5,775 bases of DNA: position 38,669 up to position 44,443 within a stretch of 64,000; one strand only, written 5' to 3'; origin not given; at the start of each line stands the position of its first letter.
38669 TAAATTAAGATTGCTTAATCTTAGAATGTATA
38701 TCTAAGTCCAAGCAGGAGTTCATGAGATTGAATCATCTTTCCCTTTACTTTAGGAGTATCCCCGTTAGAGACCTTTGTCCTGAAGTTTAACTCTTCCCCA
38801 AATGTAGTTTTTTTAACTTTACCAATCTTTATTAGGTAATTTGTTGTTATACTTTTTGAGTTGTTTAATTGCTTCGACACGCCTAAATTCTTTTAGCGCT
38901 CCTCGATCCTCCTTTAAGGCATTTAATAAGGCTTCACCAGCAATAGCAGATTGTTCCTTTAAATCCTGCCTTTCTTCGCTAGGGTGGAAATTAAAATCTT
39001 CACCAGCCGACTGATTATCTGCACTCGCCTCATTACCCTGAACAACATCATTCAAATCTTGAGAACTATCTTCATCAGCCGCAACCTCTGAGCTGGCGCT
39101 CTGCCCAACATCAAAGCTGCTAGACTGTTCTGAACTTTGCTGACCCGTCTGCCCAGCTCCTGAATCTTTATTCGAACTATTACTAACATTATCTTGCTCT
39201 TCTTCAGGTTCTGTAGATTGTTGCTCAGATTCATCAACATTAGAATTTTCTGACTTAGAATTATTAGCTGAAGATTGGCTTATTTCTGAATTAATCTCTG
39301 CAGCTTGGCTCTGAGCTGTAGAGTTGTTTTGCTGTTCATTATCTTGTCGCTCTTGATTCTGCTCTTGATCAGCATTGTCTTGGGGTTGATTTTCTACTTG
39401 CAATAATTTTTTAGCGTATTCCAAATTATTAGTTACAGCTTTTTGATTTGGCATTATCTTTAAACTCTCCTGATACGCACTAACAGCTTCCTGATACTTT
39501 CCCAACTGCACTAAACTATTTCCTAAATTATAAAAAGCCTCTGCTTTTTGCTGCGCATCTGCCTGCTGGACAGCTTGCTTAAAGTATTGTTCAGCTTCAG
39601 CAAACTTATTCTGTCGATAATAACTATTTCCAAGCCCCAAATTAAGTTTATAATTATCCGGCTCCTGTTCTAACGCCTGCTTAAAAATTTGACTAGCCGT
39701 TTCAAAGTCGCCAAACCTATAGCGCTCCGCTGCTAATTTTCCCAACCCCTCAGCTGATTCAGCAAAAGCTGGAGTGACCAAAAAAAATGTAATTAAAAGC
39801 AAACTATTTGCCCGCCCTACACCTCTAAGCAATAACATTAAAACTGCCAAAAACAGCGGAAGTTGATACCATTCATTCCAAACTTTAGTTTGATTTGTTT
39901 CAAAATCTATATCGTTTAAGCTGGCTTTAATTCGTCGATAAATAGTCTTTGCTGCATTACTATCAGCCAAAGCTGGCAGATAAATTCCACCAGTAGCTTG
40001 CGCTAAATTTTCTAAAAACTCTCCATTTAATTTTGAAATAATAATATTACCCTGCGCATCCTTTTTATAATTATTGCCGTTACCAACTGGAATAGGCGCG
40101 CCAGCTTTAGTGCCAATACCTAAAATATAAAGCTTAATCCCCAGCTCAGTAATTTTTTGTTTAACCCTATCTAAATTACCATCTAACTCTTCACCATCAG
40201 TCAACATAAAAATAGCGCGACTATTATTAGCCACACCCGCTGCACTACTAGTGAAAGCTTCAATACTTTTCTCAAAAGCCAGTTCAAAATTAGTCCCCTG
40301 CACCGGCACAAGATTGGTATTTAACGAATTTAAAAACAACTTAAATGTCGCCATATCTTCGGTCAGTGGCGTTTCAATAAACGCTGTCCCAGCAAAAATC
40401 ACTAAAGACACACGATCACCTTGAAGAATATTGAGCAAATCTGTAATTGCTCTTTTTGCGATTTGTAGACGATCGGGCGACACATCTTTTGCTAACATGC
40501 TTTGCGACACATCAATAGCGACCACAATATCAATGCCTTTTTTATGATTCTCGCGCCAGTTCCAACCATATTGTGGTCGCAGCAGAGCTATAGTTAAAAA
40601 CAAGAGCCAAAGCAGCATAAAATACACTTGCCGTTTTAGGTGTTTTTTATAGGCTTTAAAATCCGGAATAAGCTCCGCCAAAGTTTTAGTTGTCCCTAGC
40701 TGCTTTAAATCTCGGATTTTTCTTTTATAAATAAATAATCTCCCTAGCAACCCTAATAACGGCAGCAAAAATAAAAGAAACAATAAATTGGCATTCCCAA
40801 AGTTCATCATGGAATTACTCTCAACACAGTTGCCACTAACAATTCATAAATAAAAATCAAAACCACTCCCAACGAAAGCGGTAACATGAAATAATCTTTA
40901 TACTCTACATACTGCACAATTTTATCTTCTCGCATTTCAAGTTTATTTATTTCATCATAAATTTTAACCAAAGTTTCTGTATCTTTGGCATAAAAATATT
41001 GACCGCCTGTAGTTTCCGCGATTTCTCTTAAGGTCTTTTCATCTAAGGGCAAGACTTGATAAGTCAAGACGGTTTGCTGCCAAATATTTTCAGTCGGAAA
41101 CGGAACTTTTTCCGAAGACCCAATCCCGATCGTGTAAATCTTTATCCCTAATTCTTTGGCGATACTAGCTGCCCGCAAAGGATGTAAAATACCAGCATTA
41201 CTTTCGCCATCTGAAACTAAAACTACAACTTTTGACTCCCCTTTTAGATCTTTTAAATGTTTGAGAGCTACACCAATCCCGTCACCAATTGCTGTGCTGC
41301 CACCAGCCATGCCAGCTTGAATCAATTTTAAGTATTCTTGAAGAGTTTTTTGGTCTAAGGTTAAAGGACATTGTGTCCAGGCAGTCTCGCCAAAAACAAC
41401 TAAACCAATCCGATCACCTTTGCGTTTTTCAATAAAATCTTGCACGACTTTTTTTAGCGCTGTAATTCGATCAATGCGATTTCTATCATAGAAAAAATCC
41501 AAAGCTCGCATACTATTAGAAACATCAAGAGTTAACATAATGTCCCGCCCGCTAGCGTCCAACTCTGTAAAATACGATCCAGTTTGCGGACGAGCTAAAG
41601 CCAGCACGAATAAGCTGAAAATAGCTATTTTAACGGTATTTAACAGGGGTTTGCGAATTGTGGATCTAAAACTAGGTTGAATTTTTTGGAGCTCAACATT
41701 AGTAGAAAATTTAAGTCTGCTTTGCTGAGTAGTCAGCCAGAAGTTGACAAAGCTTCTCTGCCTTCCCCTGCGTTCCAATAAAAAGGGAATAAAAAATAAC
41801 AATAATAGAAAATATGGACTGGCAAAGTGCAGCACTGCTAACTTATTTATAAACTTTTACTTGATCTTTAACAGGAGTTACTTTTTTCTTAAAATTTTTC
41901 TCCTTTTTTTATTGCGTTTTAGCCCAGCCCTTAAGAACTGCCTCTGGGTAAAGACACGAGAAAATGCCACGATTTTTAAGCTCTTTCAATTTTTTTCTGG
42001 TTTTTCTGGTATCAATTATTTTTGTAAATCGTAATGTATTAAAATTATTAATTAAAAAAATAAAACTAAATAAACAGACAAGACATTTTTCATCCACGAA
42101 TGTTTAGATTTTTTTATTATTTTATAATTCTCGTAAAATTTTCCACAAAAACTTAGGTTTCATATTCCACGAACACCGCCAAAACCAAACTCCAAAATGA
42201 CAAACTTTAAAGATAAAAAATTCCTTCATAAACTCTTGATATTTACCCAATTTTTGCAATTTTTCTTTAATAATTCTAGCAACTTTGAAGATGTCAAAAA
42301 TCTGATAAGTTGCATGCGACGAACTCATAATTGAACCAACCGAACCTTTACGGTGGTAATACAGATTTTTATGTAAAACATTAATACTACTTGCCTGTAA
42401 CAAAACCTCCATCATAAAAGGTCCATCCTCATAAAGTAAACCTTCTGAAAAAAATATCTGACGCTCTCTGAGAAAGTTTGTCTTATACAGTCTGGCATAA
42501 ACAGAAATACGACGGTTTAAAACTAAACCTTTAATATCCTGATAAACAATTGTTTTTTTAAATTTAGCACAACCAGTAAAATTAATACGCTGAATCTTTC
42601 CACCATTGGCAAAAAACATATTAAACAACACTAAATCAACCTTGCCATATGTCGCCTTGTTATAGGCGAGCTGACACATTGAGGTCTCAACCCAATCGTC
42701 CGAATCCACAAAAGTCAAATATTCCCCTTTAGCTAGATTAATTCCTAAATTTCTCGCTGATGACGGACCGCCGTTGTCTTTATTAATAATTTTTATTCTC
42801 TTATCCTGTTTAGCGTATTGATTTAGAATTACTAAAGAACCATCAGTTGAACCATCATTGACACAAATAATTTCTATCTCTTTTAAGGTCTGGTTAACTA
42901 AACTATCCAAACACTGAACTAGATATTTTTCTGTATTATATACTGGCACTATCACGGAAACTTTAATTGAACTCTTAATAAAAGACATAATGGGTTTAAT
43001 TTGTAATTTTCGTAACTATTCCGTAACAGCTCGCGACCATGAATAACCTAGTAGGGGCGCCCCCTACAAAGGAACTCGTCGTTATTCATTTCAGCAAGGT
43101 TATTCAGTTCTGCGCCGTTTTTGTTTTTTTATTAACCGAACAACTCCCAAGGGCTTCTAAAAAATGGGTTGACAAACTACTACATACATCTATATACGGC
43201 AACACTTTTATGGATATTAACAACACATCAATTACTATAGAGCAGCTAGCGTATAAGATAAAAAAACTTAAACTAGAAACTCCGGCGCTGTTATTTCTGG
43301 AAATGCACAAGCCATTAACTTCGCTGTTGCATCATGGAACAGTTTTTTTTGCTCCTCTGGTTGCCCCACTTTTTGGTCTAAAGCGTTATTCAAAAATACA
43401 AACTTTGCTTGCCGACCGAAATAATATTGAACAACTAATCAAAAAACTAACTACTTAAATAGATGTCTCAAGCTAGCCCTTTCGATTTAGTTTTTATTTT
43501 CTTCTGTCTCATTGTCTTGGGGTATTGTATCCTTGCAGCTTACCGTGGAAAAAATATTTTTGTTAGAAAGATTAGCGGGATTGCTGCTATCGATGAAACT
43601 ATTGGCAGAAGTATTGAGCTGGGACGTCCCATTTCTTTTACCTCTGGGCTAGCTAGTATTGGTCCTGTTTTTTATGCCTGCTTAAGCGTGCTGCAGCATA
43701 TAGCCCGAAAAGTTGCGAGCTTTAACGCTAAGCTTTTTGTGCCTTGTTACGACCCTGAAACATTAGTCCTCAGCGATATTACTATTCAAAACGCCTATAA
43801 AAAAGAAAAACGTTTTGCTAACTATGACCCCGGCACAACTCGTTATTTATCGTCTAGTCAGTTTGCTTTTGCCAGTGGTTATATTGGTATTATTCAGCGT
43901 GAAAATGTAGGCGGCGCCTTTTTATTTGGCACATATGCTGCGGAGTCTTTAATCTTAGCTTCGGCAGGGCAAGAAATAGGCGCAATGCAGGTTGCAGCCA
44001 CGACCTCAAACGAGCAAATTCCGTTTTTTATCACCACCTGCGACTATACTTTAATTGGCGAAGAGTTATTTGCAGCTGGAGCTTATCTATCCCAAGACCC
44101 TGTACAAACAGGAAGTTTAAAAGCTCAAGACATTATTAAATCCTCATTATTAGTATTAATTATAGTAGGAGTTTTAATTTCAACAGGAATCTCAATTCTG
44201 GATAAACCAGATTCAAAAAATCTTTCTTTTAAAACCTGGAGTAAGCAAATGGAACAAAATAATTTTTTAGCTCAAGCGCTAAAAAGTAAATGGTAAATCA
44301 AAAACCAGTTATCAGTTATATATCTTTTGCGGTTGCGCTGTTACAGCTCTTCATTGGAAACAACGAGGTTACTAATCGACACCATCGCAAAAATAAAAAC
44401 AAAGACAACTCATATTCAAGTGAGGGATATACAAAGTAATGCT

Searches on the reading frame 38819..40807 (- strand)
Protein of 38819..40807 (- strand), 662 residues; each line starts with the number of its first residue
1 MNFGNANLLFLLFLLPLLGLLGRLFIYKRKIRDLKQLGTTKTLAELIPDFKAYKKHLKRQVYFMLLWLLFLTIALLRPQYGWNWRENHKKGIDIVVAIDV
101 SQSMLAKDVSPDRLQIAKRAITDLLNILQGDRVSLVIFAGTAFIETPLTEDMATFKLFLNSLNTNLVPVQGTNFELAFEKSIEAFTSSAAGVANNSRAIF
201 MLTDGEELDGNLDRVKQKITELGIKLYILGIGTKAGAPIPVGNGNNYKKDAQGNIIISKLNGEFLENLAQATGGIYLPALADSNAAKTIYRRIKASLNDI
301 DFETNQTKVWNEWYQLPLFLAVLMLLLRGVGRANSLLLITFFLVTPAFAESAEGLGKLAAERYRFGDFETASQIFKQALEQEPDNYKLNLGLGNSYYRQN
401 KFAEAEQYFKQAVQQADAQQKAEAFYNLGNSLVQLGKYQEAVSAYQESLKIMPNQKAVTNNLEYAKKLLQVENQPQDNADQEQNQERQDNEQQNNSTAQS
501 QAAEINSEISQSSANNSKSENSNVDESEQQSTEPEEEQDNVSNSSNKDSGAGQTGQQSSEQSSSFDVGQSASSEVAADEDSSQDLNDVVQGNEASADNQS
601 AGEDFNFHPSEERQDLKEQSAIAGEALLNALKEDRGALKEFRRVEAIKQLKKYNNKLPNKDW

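Call 20: search_protein_families(library=pfam, proteins=[window:38819-40807:-], max_evalue=0.0001)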
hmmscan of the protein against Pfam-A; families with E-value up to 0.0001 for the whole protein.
window:38819-40807:- (662 aa): 17 families
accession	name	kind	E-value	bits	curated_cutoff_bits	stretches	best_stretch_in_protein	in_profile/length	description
PF00515.34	TPR_1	-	1.2e-18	66.5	27.8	2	422-454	1-33/34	Tetratricopeptide repeat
PF07719.23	TPR_2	-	1.3e-18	65.9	27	1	422-454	1-33/34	Tetratricopeptide repeat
PF13519.12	VWA_2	-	8.2e-18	65.4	27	1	94-206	1-107/107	von Willebrand factor type A domain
PF13432.12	TPR_16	-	1.1e-16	61.3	32.7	2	359-417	4-62/65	Tetratricopeptide repeat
PF00092.34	VWA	-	3e-15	57.3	23.8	1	93-233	1-141/174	von Willebrand factor type A domain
PF14559.12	TPR_19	-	2.4e-13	50.6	25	1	366-418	5-57/68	Tetratricopeptide repeat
PF13424.12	TPR_12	-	5e-13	49.5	30.1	1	389-452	6-75/77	Tetratricopeptide repeat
PF13181.12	TPR_8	-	7.2e-12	44.9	25.7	1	422-454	1-33/34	Tetratricopeptide repeat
PF13414.12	TPR_11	-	3.3e-10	39.9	26.8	0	366-399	8-41/42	TPR repeat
PF13374.12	TPR_10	-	1e-09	38.5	27.5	0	392-414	8-30/42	Tetratricopeptide repeat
PF13176.12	TPR_7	-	1.1e-09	38.1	27.9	0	424-451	1-28/36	Tetratricopeptide repeat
PF13428.12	TPR_14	-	3.1e-09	37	23.5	0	357-393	6-42/44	Tetratricopeptide repeat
PF13174.12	TPR_6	-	3e-08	34.2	26.3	0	423-450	1-28/33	Tetratricopeptide repeat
PF13431.12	TPR_17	-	1e-06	28.9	24.4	0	375-407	2-34/34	Tetratricopeptide repeat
PF12895.13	ANAPC3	-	1.3e-06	29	27.2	1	367-447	4-81/82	Anaphase-promoting complex, cyclosome, subunit 3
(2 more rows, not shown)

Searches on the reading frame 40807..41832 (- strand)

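Call 20: search_protein_families(library=pfam, proteins=[window:40807-41832:-], max_evalue=0.0001)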
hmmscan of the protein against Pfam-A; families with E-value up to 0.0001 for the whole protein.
window:40807-41832:- (341 aa): 4 families
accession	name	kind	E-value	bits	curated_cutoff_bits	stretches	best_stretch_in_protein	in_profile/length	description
PF00092.34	VWA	-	2.4e-23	83.7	23.8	1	97-293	1-173/174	von Willebrand factor type A domain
PF13519.12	VWA_2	-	7.1e-18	65.6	27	1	98-210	1-107/107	von Willebrand factor type A domain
PF01882.25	DUF58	-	1.2e-06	28.4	23.4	1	97-224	37-159/216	Protein of unknown function DUF58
PF06707.17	DUF1194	-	3.3e-05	23.7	27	0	100-243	8-160/206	Protein of unknown function (DUF1194)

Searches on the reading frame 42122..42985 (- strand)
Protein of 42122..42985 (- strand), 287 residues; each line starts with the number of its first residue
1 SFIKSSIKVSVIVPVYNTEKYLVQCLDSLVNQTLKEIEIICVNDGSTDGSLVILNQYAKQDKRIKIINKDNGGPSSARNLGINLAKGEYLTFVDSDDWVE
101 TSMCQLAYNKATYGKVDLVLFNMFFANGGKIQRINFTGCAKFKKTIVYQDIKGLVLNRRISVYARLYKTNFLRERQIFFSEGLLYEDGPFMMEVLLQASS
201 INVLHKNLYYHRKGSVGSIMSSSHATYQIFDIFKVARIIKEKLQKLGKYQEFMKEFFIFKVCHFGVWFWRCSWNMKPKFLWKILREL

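Call 20: search_protein_families(library=pfam, proteins=[window:42122-42985:-], max_evalue=0.0001)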
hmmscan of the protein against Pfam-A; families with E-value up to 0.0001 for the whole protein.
window:42122-42985:- (287 aa): 3 families
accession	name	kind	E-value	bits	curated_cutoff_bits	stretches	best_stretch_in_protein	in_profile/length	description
PF00535.33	Glycos_transf_2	-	3.9e-37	128.2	23.3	1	10-132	1-124/168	Glycosyl transferase family 2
PF10111.15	Glyco_tranf_2_2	-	8e-11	42.4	27.3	1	10-102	1-97/276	Glycosyltransferase like family 2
PF13641.12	Glyco_tranf_2_3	-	2.7e-08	34.5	27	1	9-104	3-104/230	Glycosyltransferase like family 2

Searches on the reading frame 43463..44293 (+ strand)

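Call 3: search_protein_families(library=pfam, proteins=[window:43463-44293:+], max_evalue=0.01)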
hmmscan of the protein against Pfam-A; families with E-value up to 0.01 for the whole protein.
window:43463-44293:+ (277 aa): 1 family
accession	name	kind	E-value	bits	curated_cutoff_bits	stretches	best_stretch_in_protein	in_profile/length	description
PF20539.3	DUF6754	-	6.1e-78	261.9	27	1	9-241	15-247/257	Domain of unknown function (DUF6754)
